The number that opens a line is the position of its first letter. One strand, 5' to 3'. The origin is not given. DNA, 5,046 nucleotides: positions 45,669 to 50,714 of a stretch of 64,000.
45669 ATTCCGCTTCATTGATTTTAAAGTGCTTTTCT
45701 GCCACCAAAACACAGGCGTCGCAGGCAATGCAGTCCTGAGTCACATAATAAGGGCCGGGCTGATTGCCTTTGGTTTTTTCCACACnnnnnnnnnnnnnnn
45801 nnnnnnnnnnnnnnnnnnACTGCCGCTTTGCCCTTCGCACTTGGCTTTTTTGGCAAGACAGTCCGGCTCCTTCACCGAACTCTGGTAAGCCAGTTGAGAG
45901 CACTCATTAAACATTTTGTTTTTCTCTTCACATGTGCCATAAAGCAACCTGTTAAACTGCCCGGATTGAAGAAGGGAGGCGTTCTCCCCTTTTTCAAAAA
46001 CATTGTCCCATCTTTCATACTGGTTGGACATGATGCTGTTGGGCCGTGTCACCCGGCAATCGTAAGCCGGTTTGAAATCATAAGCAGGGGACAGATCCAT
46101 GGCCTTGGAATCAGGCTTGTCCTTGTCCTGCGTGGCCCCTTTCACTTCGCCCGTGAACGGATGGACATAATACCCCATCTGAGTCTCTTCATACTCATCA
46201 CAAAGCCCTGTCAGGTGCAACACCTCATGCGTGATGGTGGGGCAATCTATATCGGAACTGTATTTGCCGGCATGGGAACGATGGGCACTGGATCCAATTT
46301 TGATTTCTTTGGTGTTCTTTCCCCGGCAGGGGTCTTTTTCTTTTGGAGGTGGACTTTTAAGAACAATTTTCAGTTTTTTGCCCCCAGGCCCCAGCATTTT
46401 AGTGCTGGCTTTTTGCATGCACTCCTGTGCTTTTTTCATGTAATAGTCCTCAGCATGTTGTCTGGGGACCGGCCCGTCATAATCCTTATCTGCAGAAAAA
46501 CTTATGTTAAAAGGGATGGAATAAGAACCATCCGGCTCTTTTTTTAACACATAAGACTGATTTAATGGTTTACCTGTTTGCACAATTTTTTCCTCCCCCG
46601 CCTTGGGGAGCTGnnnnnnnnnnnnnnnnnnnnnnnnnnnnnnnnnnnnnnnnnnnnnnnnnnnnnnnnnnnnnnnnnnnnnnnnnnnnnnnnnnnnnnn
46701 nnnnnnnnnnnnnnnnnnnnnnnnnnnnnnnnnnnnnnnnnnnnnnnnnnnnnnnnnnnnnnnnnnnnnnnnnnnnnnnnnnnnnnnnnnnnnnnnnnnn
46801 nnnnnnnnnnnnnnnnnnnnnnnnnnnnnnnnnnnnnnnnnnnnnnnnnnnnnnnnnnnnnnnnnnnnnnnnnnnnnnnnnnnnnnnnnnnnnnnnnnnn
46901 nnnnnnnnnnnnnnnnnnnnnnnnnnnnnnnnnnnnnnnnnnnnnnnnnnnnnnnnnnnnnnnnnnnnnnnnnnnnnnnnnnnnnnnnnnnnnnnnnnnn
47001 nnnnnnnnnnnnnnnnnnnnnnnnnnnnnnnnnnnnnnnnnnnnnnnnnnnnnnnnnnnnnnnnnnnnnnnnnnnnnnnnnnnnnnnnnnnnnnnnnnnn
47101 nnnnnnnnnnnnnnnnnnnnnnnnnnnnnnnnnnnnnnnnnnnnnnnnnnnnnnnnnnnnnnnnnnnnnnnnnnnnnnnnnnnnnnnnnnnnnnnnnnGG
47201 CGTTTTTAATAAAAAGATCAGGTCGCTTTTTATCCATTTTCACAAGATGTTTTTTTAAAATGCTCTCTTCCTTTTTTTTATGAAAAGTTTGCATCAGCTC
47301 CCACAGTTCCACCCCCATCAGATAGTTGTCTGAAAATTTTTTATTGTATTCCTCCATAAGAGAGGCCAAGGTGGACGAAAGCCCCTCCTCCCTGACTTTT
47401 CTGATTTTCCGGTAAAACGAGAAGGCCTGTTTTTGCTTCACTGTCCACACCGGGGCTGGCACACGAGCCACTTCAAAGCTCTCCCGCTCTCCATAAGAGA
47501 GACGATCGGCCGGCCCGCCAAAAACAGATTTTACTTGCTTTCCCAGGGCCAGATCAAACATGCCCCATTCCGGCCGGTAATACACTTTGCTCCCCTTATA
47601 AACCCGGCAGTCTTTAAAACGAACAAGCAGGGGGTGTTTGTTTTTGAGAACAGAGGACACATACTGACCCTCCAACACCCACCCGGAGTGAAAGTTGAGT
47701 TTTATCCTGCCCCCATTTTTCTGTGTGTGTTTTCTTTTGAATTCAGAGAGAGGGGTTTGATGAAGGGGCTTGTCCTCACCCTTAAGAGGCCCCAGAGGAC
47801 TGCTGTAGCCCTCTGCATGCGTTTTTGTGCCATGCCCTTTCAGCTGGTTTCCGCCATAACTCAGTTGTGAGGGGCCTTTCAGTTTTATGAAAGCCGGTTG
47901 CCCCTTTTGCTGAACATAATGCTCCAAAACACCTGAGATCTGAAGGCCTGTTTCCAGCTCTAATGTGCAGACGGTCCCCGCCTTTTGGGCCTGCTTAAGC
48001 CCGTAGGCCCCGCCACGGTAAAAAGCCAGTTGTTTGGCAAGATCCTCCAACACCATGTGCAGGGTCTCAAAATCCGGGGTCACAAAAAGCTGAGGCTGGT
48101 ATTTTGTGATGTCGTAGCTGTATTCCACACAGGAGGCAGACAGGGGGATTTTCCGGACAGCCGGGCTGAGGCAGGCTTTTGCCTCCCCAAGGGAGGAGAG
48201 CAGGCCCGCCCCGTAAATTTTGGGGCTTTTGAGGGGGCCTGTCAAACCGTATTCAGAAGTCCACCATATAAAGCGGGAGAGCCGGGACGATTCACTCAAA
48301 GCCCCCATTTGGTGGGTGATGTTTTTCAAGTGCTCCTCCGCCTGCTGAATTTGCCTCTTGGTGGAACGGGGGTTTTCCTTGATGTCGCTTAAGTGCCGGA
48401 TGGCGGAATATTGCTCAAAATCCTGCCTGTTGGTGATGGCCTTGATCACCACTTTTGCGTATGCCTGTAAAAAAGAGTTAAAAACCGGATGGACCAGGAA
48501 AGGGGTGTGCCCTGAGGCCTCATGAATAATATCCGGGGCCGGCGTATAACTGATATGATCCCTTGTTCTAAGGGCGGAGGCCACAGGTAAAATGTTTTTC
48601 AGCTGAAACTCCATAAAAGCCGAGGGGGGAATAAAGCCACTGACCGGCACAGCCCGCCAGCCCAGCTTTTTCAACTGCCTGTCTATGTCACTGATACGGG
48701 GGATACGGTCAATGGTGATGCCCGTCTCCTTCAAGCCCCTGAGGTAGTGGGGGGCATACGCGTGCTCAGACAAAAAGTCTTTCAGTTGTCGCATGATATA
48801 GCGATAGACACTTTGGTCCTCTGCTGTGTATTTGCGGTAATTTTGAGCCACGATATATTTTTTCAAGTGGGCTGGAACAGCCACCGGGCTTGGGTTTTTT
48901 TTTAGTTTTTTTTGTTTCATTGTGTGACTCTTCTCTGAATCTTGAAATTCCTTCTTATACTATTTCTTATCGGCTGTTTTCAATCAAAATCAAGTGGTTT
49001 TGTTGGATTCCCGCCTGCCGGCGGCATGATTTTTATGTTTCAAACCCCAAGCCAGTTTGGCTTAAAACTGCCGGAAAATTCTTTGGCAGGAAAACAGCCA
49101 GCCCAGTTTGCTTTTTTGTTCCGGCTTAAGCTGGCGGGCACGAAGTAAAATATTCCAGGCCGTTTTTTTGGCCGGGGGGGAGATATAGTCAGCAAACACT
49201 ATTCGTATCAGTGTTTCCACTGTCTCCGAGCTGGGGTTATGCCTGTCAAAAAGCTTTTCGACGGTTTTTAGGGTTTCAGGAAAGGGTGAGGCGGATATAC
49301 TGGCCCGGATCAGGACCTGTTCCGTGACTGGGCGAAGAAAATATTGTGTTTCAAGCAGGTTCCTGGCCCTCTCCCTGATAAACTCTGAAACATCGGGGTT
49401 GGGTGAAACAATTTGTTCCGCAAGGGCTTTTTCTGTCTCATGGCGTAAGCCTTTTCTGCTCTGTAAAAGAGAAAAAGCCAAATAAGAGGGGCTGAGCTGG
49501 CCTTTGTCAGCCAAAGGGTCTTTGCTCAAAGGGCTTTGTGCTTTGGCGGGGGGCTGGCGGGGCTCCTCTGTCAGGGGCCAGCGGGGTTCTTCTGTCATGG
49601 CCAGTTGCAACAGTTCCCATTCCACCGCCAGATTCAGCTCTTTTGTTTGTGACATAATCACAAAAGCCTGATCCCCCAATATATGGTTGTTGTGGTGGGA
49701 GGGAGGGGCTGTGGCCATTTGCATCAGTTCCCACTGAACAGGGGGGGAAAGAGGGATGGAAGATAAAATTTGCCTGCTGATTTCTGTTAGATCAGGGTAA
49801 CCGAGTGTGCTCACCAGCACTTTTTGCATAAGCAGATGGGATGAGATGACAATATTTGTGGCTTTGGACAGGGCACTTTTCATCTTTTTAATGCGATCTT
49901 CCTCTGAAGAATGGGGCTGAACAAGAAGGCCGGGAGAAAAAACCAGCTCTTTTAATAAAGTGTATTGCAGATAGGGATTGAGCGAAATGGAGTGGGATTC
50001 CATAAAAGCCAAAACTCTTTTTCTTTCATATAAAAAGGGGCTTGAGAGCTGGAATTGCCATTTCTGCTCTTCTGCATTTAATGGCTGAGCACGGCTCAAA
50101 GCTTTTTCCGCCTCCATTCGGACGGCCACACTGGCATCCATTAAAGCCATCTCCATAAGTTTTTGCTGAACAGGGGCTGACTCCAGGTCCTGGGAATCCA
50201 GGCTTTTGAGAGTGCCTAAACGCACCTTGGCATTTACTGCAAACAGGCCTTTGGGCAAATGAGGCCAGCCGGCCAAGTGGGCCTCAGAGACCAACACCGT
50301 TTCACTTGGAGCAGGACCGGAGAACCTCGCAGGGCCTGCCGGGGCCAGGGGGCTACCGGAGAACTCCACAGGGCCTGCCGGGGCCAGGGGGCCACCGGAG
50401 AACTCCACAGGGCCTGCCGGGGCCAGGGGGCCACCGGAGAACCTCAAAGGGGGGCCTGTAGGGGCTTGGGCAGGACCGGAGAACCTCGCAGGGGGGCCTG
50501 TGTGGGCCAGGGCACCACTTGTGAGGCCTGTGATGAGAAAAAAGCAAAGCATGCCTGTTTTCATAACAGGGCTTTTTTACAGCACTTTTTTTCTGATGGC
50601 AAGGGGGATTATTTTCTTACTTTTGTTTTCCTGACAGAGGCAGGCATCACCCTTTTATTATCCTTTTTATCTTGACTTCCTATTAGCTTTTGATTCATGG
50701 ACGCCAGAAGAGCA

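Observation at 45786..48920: Single 1044-aa ORF joins an aromatic amino-acid hydroxylase-like domain, an internal signal/TM segment and an HExxH metallopeptidase-like domain; coupled to a ferredoxin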

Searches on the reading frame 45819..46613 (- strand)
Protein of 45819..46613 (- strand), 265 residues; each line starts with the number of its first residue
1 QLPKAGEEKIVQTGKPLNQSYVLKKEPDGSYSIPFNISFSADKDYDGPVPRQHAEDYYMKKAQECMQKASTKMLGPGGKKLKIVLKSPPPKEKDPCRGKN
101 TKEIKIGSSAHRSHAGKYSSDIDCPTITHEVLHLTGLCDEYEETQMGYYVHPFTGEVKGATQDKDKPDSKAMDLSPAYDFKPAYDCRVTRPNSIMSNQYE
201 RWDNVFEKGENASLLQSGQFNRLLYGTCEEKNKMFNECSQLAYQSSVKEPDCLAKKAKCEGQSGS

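Call 57: predict_structure(alignment_id=A6)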
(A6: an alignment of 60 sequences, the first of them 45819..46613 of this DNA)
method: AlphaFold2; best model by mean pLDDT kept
length: 265 residues; sequences in the alignment: 60
mean_pLDDT: 93.0   pTM: 0.90
mean pLDDT of the five models: 93.0, 92.1, 92.0, 91.5, 89.9
residues with pLDDT >= 90: 229; 70-90: 21; 50-70: 12; < 50: 3
segments of 3 or more residues with pLDDT < 50: none
pLDDT, mean of each block of 10 residues (from residue 1): 94 93 98 98 98 98 99 97 96 74 97 96 99 97 94 93 59 79 96 98 98 97 95 94 96 97 70
secondary structure, 60 per line:
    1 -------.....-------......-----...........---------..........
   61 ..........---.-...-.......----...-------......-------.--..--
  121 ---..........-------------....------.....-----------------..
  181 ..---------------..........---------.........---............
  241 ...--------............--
elements in order: E8-12 E20-25 E31-41 H51-70 E80-86 E101-106 H124-133 E147-150 E157-161 E179-182 H198-207 H217-225 H229-243 H252-263

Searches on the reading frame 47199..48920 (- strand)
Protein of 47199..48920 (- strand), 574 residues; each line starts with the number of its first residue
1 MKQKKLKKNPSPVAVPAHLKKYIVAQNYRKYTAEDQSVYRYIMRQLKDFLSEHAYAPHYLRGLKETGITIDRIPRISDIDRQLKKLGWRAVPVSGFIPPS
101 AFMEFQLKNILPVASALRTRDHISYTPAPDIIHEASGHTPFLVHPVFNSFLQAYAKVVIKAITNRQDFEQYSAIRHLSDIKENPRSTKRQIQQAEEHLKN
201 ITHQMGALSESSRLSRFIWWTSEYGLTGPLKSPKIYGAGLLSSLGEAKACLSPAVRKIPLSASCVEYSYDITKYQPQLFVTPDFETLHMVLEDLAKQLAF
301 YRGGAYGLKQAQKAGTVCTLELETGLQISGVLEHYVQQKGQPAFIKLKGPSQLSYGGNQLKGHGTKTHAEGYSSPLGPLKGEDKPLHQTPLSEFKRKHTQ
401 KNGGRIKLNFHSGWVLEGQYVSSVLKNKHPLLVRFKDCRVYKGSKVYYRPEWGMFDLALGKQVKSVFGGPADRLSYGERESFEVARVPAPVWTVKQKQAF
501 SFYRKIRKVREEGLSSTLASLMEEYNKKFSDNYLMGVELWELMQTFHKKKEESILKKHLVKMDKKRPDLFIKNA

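Call 46: find_related_loci(query=A5, collection=genome_contigs, flank=5000)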
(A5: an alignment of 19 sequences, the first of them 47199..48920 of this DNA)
Query A5 (574 aa) in genome_contigs; peptide patterns used: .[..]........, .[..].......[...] (x = any residue, [..] = any of these).
600 stretches matched a pattern (row limit reached: there are more); 595 encode a relative of the query (tblastn E <= 1e-3); the best 80 are kept; 80 distinct loci.
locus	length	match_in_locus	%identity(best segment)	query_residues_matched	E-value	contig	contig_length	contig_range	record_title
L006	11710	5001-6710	63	10-574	0e+0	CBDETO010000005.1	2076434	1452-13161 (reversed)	MAG: Bdellovibrionales bacterium isolate 3909de7a-6806-4ff3-aa1f-b473fb14ec58 genome assembly, contig: contig_5, whole g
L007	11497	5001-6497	58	13-482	0e+0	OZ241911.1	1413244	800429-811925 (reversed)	MAG: Bdellovibrionales bacterium isolate 2a0883f5-1c08-4b5e-a1ca-e6d15833d1a1 genome assembly, chromosome: 1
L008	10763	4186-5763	51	15-542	0e+0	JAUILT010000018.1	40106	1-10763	MAG: Bdellovibrionia bacterium isolate Co_bin.56 NODE_6371_length_40106_cov_1.157308, whole genome shotgun sequence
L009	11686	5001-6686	49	15-569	9e-178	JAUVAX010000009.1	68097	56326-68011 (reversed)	MAG: Pseudobdellovibrionaceae bacterium isolate CSMAG_230 CSMAG_230_k127_8174427_length_68097_cov_11.0000, whole genome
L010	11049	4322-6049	49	1-562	3e-177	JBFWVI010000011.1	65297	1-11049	MAG: Bdellovibrionales bacterium isolate CA_2019_TPBF_90 NODE_3279_length_65297_cov_11.932668_TPBF, whole genome shotgun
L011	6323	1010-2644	49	15-559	1e-174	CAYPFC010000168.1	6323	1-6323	MAG TPA_asm: uncultured Pseudobdellovibrionaceae bacterium isolate binchicken_co179_51 genome assembly, contig: NODE_206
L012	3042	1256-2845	49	15-542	0e+0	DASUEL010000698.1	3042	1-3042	MAG TPA_asm: Bdellovibrionales bacterium isolate SMAG_U1352 k141_1070560, whole genome shotgun sequence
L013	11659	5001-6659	48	15-559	2e-170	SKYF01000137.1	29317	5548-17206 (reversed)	MAG: Bdellovibrionales bacterium isolate CSSed162cmB_279 CSSed16-2cmB-2389, whole genome shotgun sequence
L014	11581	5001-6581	49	14-543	2e-167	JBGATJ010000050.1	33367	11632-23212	MAG: Pseudobdellovibrionaceae bacterium isolate MAG_MBR_H10.48 MBRH10-48_opera_contig_4674, whole genome shotgun sequenc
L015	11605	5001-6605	48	15-544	1e-166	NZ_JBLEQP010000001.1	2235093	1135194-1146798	Bdellovibrio sp. HCB2-146 1, whole genome shotgun sequence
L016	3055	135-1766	49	15-544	1e-175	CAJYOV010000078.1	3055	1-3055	MAG: Bdellovibrionaceae bacterium isolate S3C979_SP92 genome assembly, contig: S3Ck127_53601, whole genome shotgun seque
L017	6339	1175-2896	46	15-572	9e-167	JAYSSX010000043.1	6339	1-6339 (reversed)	MAG: Pseudobdellovibrionaceae bacterium isolate GFS_1235 GFS_1235_42, whole genome shotgun sequence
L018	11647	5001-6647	47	15-561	3e-165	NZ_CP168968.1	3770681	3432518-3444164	Bdellovibrio bacteriovorus strain Bd5 chromosome, complete genome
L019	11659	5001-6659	47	15-561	5e-164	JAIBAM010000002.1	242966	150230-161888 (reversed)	MAG: Bdellovibrionales bacterium isolate SSF45 NODE_460_length_242966_cov_11.941962, whole genome shotgun sequence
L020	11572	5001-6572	48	15-533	1e-163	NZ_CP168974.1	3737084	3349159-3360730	Bdellovibrio bacteriovorus strain s4 chromosome, complete genome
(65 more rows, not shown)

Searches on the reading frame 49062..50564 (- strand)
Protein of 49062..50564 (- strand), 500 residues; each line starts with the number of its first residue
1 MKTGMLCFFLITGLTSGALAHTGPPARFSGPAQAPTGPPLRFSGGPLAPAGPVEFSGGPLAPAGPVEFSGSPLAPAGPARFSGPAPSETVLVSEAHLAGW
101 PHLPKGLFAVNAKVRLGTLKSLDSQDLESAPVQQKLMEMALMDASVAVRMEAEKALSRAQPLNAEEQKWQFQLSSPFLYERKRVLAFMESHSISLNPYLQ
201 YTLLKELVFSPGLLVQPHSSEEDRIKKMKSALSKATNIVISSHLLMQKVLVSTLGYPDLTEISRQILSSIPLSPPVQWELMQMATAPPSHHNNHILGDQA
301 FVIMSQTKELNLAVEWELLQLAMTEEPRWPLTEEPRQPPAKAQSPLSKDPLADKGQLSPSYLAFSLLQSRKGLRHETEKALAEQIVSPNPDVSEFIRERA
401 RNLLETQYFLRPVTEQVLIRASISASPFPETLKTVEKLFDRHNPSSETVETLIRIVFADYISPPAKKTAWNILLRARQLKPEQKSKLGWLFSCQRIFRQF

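Call 3: search_protein_families(library=pfam, proteins=[window:49062-50564:-], max_evalue=0.1)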
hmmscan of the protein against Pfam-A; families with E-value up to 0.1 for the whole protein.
window:49062-50564:- (500 aa): 1 family
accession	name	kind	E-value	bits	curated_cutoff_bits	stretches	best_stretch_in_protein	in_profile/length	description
PF20844.2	PCF11_RFEG_rpt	-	1.9e-07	31.7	43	1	17-85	31-98/100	Pre-mRNA cleavage complex 2 protein Pcf11, RFEGP repeat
